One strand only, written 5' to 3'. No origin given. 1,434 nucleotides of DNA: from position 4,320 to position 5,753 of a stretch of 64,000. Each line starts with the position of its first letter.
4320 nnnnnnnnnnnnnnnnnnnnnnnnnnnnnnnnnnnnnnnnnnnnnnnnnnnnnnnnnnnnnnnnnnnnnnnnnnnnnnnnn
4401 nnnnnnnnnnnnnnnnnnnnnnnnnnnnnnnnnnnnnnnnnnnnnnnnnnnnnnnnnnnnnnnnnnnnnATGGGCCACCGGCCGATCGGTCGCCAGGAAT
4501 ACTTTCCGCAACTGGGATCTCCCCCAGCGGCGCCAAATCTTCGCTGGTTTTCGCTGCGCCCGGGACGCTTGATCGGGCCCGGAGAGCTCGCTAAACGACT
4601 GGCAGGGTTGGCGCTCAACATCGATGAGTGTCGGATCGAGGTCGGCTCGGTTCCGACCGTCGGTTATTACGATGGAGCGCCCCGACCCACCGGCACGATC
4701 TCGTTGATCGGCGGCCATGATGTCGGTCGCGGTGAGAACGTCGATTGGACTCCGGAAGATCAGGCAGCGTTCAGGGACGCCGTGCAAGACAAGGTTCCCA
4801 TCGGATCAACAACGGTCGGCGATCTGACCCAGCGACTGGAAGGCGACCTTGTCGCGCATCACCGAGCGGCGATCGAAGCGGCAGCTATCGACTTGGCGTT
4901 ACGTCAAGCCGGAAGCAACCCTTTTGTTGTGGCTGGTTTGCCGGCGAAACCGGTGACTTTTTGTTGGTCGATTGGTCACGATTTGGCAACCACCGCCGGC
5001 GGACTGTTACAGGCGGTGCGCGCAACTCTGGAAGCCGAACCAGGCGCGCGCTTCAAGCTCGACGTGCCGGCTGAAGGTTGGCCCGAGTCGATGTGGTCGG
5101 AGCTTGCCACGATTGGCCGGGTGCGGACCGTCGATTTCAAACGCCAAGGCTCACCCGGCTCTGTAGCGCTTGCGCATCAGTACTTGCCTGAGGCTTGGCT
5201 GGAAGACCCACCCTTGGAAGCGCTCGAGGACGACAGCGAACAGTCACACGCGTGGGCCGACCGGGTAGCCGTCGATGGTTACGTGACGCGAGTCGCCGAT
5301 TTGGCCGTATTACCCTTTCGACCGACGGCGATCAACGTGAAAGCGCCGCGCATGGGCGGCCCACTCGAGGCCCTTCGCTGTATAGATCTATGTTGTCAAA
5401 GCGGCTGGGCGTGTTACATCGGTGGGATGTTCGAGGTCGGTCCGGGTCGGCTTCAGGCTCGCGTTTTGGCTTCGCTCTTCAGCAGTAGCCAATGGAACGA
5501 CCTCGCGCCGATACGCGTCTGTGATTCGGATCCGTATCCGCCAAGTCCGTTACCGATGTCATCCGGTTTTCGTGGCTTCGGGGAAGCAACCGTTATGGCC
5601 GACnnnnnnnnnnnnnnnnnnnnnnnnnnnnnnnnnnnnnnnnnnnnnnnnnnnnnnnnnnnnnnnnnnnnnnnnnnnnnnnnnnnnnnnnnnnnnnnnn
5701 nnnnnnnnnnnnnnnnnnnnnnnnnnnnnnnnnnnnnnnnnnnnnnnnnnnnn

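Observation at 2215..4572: Single-polypeptide EgtD-EgtB (fungal Egt1-like) ergothioneine synthase in a bacterium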

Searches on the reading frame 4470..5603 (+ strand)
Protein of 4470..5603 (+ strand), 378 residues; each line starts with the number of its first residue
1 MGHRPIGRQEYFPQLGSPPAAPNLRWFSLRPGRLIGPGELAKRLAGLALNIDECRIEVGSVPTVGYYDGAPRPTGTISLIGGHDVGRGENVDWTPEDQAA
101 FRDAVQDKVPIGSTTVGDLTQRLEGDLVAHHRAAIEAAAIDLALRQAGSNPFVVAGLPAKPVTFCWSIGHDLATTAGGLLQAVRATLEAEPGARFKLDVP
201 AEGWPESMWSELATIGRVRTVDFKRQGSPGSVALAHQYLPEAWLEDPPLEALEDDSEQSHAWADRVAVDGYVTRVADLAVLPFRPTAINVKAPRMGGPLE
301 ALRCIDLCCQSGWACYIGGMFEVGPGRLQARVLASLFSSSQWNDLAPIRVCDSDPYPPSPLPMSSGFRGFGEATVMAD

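Call 4: search_protein_families(library=pfam, proteins=[window:4470-5603:+])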
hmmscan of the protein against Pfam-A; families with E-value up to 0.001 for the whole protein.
window:4470-5603:+ (378 aa): 0 families

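Call 5: search_protein_families(library=ncbifam, proteins=[window:4470-5603:+])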
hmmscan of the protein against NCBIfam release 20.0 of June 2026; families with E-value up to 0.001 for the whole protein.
window:4470-5603:+ (378 aa): 1 family
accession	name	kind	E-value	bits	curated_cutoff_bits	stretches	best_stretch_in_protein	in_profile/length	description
TIGR01928.1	menC_lowGC_arch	equivalog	3.1e-08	33.1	200.65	1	267-339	228-302/325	o-succinylbenzoate synthase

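Call 27: search_protein_families(library=pfam, proteins=[window:4572-5603:+], max_evalue=10)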
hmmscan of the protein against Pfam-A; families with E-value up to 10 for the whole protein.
window:4572-5603:+ (344 aa): 1 family
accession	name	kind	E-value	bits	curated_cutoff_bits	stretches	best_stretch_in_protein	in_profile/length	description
PF13378.12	MR_MLE_C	-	0.0012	19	29.4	1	207-310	72-178/219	Enolase C-terminal domain-like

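Call 28: search_solved_structures(query=window:4572-5603:+, max_evalue=10, show_alignments=2)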
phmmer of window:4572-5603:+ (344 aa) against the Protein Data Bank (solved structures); distinct sequences matched with E-value up to 10: 17.
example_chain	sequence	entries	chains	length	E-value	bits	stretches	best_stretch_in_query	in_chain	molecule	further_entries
3qld_A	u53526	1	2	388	9.2e-07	31.7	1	250-313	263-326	Mandelate racemase/muconate lactonizing protein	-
1sja_A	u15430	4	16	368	1.2e-05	28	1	246-305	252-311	N-acylamino acid racemase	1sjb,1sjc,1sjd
1wue_A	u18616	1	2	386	3.5e-05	26.5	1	223-300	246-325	mandelate racemase/muconate lactonizing enzyme family protein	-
7s8w_A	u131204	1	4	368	4.5e-05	26.2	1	246-305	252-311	N-succinylamino acid racemase/O-succinylbenzoate synthase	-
5fjr_A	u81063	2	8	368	0.00011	24.9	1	245-305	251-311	O-SUCCINYLBENZOATE SYNTHASE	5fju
4a6g_A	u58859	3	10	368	0.00011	24.9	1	245-305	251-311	N-ACYLAMINO ACID RACEMASE | N-succinylamino acid racemase | O-SUCCINYLBENZOATE SYNTHASE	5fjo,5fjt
5fjp_A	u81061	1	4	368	0.0003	23.4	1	245-305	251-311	O-SUCCINYLBENZOATE SYNTHASE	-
2zc8_A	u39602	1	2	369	0.0051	19.4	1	252-310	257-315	N-acylamino acid racemase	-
1wuf_A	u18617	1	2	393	0.0085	18.7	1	231-300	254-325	hypothetical protein lin2664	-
1r0m_A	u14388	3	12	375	0.015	17.9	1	216-302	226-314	N-acylamino acid racemase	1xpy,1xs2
2ggg_A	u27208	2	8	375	0.015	17.8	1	216-301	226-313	N-acylamino acid racemase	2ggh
2ggj_A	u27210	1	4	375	0.019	17.5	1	222-302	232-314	N-acylamino acid racemase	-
2fkp_A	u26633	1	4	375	0.021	17.4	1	216-297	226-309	N-acylamino acid racemase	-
2ggi_A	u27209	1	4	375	0.029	16.9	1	218-302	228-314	N-acylamino acid racemase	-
4gfi_A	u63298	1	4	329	0.085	15.4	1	70-300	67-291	Mandelate racemase/muconate lactonizing enzyme family protein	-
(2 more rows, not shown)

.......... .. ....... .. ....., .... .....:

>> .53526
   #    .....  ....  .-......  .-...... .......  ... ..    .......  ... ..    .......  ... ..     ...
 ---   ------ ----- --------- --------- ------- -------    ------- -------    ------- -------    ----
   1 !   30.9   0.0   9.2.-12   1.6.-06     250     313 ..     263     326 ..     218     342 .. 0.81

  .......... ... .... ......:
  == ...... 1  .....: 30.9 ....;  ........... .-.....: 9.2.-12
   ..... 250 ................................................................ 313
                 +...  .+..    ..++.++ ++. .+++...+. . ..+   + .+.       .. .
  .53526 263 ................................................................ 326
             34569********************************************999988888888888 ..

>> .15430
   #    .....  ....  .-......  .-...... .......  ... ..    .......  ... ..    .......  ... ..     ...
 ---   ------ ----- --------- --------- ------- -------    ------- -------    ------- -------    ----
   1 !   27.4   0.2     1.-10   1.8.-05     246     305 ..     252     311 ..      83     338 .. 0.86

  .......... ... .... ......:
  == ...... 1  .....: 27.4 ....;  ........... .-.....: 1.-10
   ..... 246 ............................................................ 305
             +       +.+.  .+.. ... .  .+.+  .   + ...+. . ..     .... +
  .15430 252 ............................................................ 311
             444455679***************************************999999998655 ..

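Call 29: find_homologous_proteins(query=window:4572-5603:+, max_evalue=0.00001)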
Query window:4572-5603:+ (344 aa): 146 proteins with E <= 0.00001 among 8000 candidates; the best 120 are listed.
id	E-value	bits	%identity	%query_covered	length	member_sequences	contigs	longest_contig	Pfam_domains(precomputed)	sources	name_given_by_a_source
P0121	9.6e-232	787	100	100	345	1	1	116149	PF26685.1,PF26684.1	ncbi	-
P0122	2.8e-201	686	88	100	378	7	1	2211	PF26685.1,PF26684.1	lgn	-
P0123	7.7e-200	682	86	100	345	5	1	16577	PF26685.1,PF26684.1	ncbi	-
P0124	1.5e-186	638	82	100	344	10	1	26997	PF26685.1,PF26684.1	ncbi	-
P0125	4.4e-177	607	77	100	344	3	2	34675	PF26685.1,PF26684.1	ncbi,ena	-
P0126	6.8e-167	573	74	100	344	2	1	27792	PF26685.1,PF26684.1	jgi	-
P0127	4.6e-161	554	73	99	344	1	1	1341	PF26685.1,PF26684.1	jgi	-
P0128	6.0e-105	370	53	98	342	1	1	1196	PF26685.1,PF26684.1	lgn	-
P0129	4.1e-100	354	57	91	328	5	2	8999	PF26685.1,PF26684.1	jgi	jgi:L-alanine-DL-glutamate epimerase-like enolase superfamily enzyme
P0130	1.2e-99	352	56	91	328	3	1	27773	PF26685.1,PF26684.1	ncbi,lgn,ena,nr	ncbi:MAG TPA: hypothetical protein VFG78_03020 [Gemmatimonadota bacterium]|nr:hypothetical protein [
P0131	1.9e-98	348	55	91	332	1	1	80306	PF26685.1,PF26684.1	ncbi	-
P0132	9.8e-98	346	56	92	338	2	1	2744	PF26685.1,PF26684.1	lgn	-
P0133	1.8e-97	345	54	92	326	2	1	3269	PF26685.1,PF26684.1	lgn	-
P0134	2.4e-97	345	55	91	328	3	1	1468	PF26685.1,PF26684.1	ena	-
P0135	2.4e-97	345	55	91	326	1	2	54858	PF26685.1,PF26684.1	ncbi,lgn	ncbi:MAG: hypothetical protein ACREMK_11230 [Gemmatimonadota bacterium]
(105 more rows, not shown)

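Call 33: find_related_loci(query=A1, collection=genome_contigs, flank=10000)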
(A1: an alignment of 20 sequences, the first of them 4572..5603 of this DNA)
Query A1 (344 aa) in genome_contigs; peptide patterns used: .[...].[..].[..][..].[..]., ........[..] (x = any residue, [..] = any of these).
118 stretches matched a pattern; 77 encode a relative of the query (tblastn E <= 1e-3); 77 distinct loci.
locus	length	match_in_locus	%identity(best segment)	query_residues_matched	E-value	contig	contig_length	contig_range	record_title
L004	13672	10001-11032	86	1-344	0e+0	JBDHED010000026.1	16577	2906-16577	MAG: Gemmatimonadota bacterium isolate M8-44_Bin_140 M8-44_Bin_140_scaffold_8908, whole genome shotgun sequence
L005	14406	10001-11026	82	1-343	0e+0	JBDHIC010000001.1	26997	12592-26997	MAG: Gemmatimonadota bacterium isolate M8-62_Bin_88 M8-62_Bin_88_scaffold_5418, whole genome shotgun sequence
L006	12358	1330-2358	77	1-344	9e-180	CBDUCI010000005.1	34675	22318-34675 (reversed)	MAG TPA_asm: uncultured bacterium isolate ERR2431957_metabat2_43 genome assembly, contig: ERZ23878503.113, whole genome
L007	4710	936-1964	76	1-344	8e-177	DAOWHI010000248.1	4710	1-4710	MAG TPA_asm: Gemmatimonadota bacterium isolate CSMAG_2013 CSMAG_2013_k141_1902650_length_4710_cov_10.0000, whole genome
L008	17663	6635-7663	75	1-344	2e-166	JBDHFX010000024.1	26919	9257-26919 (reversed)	MAG: Gemmatimonadota bacterium isolate M8-58_Bin_324 M8-58_Bin_324_scaffold_13352, whole genome shotgun sequence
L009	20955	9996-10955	56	1-314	2e-102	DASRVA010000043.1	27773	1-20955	MAG TPA_asm: Gemmatimonadota bacterium isolate SMAG_U8626 k141_1032340, whole genome shotgun sequence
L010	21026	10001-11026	53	3-339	1e-101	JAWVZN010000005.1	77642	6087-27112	MAG: Gemmatimonadota bacterium isolate HN14.bin.30 k141_1064008_length_77642_cov_12.3435, whole genome shotgun sequence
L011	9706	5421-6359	55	1-314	9e-100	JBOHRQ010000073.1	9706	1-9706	MAG: Gemmatimonadota bacterium isolate SD8030_maxbin2.bin.2 NODE_1849_length_9706_cov_11.758221, whole genome shotgun se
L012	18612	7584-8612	76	1-344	3e-170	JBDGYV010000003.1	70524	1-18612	MAG: Gemmatimonadota bacterium isolate M3-38_Bin_144 M3-38_Bin_144_scaffold_769, whole genome shotgun sequence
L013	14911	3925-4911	51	2-336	3e-93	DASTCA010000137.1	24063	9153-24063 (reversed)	MAG TPA_asm: Gemmatimonadota bacterium isolate SMAG_U780 k141_1380687, whole genome shotgun sequence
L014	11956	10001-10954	51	1-314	1e-92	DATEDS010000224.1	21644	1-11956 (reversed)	MAG TPA_asm: Gemmatimonadota bacterium isolate SMAG_U8713 k141_1550761, whole genome shotgun sequence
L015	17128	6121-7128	49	1-337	8e-92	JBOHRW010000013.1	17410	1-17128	MAG: Gemmatimonadota bacterium isolate M3-B2_metabat2.bin.87 k127_489036, whole genome shotgun sequence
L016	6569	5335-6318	49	3-336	8e-91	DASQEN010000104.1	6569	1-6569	MAG TPA_asm: Gemmatimonadota bacterium isolate SMAG_U11755 k141_935516, whole genome shotgun sequence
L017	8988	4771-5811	52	1-335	1e-90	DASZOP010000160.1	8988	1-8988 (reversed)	MAG TPA_asm: Gemmatimonadota bacterium isolate SMAG_U5948 k141_2501104, whole genome shotgun sequence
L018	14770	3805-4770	54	2-336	7e-89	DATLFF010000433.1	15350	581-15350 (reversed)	MAG TPA_asm: Gemmatimonadota bacterium isolate SMAG_U14395 k141_2354695, whole genome shotgun sequence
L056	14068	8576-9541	34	2-337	4e-34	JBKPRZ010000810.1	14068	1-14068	MAG: Myxococcota bacterium isolate GS_EKS_MAG_00035 GS_EKS_000003931306, whole genome shotgun sequence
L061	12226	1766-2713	33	38-334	3e-28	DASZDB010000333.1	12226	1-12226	MAG TPA_asm: Solirubrobacteraceae bacterium isolate SMAG_U6457 k141_193927, whole genome shotgun sequence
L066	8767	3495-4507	49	8-330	1e-24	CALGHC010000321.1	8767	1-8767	MAG TPA_asm: uncultured Myxococcales bacterium isolate ERR2206756_bin.84_CONCOCT_v1.1_MAG genome assembly, contig: ERZ88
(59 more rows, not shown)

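Call 43: predict_structure(alignment_id=A2)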
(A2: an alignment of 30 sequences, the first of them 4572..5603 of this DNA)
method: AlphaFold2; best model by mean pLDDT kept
length: 344 residues; sequences in the alignment: 30
mean_pLDDT: 93.6   pTM: 0.93
mean pLDDT of the five models: 93.6, 93.6, 93.5, 93.4, 92.5
residues with pLDDT >= 90: 294; 70-90: 44; 50-70: 2; < 50: 4
segments of 3 or more residues with pLDDT < 50: 341-344
pLDDT, mean of each block of 10 residues (from residue 1): 98 98 94 87 97 96 96 93 96 94 98 98 98 83 88 95 95 97 98 95 97 93 85 95 93 97 98 97 94 97 98 90 94 85 35
secondary structure, 60 per line:
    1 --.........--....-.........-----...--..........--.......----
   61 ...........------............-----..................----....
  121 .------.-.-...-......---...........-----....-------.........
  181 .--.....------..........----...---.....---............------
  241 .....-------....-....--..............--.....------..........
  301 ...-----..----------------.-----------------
elements in order: H3-11 E14-17 E19-27 E38-47 E50-56 H61-71 E78-81 H82-89 H95-112 H117-121 E132-134 H136-141 H145-155 E161-164 H172-181 E184-188 H195-204 E209-211 H215-219 H223-231 E232-234 H241-245 E253-256 H258-261 H264-277 E280-284 H291-303

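Call 45: fold_search(model_id=the predicted structure, library=pdb)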
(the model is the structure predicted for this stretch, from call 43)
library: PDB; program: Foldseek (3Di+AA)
matches with E <= 10: 1014; with E <= 0.001: 391
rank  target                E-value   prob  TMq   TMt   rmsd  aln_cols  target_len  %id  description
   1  2fkp_A                6.7e-16  1.00  0.69  0.66   4.7       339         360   21  The mutant G127C-T313C of Deinococcus Radiodurans N-acylamino acid racemase (released 2006-01-24)
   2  2ggi_A                1.9e-15  1.00  0.69  0.67   4.6       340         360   21  The mutant E149C-A182C of Deinococcus Radiodurans N-acylamino acid racemase (released 2006-04-11)
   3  7s8w_C                1.9e-15  1.00  0.69  0.65   4.8       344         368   21  Amycolatopsis sp. T-1-60 N-succinylamino acid racemase/o-succinylbenzoate synthase R266Q mutant in complex with N-succ (released 2021-10-06)
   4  1sja_A                2.3e-15  1.00  0.72  0.68   4.9       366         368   22  X-ray structure of o-Succinylbenzoate Synthase complexed with N-acetylmethionine (released 2004-06-01)
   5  1r0m_A                3.8e-15  1.00  0.69  0.67   4.7       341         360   21  Structure of Deinococcus radiodurans N-acylamino acid racemase at 1.3 : insights into a flexible binding pocket and ev (released 2004-09-22)
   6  1sjb_A                5.2e-15  1.00  0.73  0.69   4.8       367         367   22  X-ray structure of o-succinylbenzoate synthase complexed with o-succinylbenzoic acid (released 2004-06-01)
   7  1wue_A                5.5e-15  1.00  0.67  0.63   4.7       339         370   21  Crystal structure of protein GI:29375081, unknown member of enolase superfamily from enterococcus faecalis V583 (released 2004-12-21)
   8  7s8w_D                7.5e-15  1.00  0.67  0.64   5.6       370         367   20  Amycolatopsis sp. T-1-60 N-succinylamino acid racemase/o-succinylbenzoate synthase R266Q mutant in complex with N-succ (released 2021-10-06)
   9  5fjr_A                8.5e-15  1.00  0.70  0.66   5.1       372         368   22  N-acyl amino acid racemase from Amycolatopsis sp. Ts-1-60: Q26A M50I G291D F323Y mutant in complex with N-acetyl napth (released 2016-11-16)
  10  4a6g_A                1.0e-14  1.00  0.66  0.62   5.0       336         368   22  N-acyl amino acid racemase from Amycalotopsis sp. Ts-1-60: G291D- F323Y mutant in complex with N-acetyl methionine (released 2012-11-14)
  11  2ggg_C                1.5e-14  1.00  0.60  0.57   6.4       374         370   18  The mutant A68C-D72C of Deinococcus Radiodurans N-acylamino acid racemase (released 2006-04-11)
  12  7s8w_A                1.6e-14  1.00  0.69  0.65   5.7       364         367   21  Amycolatopsis sp. T-1-60 N-succinylamino acid racemase/o-succinylbenzoate synthase R266Q mutant in complex with N-succ (released 2021-10-06)
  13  1wue_B                1.7e-14  1.00  0.57  0.54   7.3       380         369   18  Crystal structure of protein GI:29375081, unknown member of enolase superfamily from enterococcus faecalis V583 (released 2004-12-21)
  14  2ggg_A                2.6e-14  1.00  0.71  0.68   4.6       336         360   21  The mutant A68C-D72C of Deinococcus Radiodurans N-acylamino acid racemase (released 2006-04-11)
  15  2zc8_A                2.6e-14  1.00  0.73  0.68   5.5       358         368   20  Crystal structure of N-Acylamino Acid Racemase from Thermus thermophilus HB8 (released 2008-02-26)
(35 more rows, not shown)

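Call 49: search_solved_structures(query=L056:3552-5912:+, max_evalue=0.001)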
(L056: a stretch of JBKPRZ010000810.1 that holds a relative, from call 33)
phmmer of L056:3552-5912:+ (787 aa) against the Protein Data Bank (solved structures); distinct sequences matched with E-value up to 0.001: 31.
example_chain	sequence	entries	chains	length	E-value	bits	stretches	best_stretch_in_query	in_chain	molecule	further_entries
9o5f_A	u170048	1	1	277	2.1e-36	128.8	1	329-561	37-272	Ergothioneine transporter EgtUC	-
9egi_A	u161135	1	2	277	2.3e-36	128.7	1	330-561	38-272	Ergothioneine transporter EgtUC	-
1sw2_A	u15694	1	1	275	2e-35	125.6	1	301-561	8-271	osmoprotection protein (proX)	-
9egh_A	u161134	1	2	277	2.1e-35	125.5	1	329-561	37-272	Ergothioneine transporter EgtUC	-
1sw1_A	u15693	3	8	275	2.2e-35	125.5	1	302-561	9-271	osmoprotection protein (proX)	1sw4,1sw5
9egj_A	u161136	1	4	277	2.5e-35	125.3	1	331-561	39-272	Ergothioneine transporter EgtUC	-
7txl_A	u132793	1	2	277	2.7e-35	125.2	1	331-561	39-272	Choline transporter (Glycine betaine transport system permease protein)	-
7txk_A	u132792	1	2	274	2.8e-35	125.1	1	331-561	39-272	Choline transporter (Glycine betaine transport system permease protein)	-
8dp6_A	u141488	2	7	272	1.3e-34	122.9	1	300-560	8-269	Osmoprotection protein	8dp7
4z7e_A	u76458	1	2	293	2.7e-34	121.9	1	333-559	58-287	Lmo1422 protein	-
3mam_A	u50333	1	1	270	4.9e-34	121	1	303-561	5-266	Osmoprotection protein (ProX)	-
6v1r_A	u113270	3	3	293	8.3e-30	107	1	301-561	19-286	iAChSnFR Fluorescent Acetylcholine Sensor V9 precursor binding protein | iAchSnFR Fluorescent Acetylcholine Sensor precursor binding protein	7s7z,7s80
7s7x_A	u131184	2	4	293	1.6e-29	106.1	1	301-561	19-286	iNicSnFR 4.0 Fluorescent Nicotine Sensor precursor binding protein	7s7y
7s7w_A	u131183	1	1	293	1.6e-29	106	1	301-561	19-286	iNicSnFR 3.0 Fluorescent Nicotine Sensor precursor binding protein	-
6uru_A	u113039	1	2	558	4.2e-28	101.4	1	392-561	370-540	iAChSnFR precursor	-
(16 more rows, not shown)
